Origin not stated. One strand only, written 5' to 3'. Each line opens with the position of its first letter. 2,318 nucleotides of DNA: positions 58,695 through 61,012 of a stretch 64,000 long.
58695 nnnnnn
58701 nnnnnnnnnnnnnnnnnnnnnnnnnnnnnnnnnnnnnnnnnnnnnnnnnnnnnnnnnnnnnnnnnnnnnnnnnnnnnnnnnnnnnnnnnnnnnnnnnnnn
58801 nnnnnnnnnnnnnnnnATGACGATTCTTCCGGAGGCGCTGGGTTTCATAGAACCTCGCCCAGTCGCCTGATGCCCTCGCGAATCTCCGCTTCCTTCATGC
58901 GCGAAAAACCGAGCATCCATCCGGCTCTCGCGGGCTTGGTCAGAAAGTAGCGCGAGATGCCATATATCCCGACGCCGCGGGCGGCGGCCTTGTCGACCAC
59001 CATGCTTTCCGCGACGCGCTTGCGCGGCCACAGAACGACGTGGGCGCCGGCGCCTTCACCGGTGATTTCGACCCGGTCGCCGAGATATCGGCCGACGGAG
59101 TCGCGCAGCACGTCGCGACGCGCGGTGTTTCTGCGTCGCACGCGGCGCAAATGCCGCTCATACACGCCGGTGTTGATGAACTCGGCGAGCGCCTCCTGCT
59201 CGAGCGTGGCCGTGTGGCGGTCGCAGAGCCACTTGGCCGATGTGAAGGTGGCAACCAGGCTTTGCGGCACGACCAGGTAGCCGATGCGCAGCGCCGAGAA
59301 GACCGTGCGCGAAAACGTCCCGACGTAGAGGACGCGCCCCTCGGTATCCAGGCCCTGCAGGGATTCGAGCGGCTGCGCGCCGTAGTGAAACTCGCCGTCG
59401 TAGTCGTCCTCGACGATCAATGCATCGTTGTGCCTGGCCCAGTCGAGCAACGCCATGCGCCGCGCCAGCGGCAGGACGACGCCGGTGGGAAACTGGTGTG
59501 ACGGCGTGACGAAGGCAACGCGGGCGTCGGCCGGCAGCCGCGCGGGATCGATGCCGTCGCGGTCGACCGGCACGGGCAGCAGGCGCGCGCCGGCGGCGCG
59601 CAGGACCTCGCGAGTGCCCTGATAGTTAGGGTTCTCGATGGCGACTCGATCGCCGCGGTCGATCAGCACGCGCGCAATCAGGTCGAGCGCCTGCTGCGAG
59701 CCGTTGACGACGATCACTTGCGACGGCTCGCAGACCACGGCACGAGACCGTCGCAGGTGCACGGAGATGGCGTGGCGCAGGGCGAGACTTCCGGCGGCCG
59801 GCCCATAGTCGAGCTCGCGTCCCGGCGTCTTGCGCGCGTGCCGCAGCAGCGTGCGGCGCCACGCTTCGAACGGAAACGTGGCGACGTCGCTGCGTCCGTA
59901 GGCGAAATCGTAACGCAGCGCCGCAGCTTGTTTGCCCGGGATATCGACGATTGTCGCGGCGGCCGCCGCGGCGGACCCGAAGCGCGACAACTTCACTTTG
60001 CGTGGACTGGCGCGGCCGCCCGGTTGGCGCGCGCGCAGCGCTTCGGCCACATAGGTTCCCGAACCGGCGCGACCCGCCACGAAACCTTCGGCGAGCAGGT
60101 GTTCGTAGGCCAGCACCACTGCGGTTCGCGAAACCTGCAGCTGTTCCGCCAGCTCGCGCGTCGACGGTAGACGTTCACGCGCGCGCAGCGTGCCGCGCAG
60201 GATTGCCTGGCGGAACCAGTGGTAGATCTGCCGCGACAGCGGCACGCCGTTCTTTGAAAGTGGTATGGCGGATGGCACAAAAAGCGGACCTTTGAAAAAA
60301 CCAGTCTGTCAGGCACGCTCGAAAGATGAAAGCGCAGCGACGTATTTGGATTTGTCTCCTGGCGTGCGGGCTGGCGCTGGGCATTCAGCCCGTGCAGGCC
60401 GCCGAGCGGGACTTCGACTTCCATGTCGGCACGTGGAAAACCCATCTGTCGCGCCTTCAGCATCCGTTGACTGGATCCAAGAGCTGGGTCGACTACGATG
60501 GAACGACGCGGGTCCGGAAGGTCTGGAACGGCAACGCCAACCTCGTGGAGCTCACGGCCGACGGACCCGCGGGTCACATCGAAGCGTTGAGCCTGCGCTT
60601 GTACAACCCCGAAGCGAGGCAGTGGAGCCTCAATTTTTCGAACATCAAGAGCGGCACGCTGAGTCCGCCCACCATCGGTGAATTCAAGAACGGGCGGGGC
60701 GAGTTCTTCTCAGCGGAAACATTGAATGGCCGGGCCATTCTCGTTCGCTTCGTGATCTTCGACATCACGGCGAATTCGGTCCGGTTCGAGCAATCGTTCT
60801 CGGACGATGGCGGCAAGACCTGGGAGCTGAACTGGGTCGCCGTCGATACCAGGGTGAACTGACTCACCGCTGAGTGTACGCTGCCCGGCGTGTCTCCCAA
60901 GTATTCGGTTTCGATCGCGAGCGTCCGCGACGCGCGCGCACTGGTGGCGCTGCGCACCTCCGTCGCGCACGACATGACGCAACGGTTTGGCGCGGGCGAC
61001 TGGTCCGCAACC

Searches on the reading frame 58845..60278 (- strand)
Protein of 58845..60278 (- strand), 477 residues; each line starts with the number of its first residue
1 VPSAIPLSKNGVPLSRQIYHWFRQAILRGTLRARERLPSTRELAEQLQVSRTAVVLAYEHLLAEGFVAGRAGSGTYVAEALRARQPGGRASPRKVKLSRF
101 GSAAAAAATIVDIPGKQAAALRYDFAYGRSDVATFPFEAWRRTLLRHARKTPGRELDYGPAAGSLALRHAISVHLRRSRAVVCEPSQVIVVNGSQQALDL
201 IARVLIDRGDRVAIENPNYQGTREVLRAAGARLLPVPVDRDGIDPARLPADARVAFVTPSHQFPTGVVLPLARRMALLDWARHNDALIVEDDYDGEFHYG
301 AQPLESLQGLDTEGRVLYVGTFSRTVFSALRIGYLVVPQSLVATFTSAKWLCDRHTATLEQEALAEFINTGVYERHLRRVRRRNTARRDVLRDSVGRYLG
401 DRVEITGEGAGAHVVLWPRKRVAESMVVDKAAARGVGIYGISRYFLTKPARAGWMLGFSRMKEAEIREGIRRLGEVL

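Call 3: search_protein_families(library=pfam, proteins=[window:58845-60278:-], max_evalue=1)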
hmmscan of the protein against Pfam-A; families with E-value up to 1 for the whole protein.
window:58845-60278:- (477 aa): 6 families
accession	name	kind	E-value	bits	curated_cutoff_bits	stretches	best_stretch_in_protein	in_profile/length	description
PF00155.27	Aminotran_1_2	-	7.5e-25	88.3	19.7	1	134-446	17-337/361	Aminotransferase class I and II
PF00392.27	GntR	-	7e-14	51.7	27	1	14-77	1-64/64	Bacterial regulatory proteins, gntR family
PF08279.18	HTH_11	-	0.014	15.7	25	1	27-55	6-33/55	HTH domain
PF18024.7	HTH_50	-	0.017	15.3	27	1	32-55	18-41/50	Helix-turn-helix domain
PF17297.7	PEPCK_N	-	0.3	11.1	23.8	1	180-214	7-41/218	Phosphoenolpyruvate carboxykinase N-terminal domain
PF09743.14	E3_UFM1_ligase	-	0.37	10.8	23.2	1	19-80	173-236/272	E3 UFM1-protein ligase 1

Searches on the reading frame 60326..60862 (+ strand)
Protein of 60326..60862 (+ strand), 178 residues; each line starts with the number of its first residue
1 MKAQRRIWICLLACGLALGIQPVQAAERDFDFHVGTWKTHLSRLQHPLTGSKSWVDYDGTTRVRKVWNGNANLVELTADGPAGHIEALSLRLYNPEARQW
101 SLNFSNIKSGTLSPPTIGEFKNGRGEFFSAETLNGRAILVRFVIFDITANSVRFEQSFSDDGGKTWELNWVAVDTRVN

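Call 49: search_protein_families(library=pfam, proteins=[window:60326-60862:+], max_evalue=0.1)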
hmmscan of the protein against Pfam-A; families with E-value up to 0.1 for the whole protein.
window:60326-60862:+ (178 aa): 1 family
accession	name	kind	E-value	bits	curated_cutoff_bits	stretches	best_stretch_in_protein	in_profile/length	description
PF02012.26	BNR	-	0.028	14.8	27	1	158-168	2-12/12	BNR/Asp-box repeat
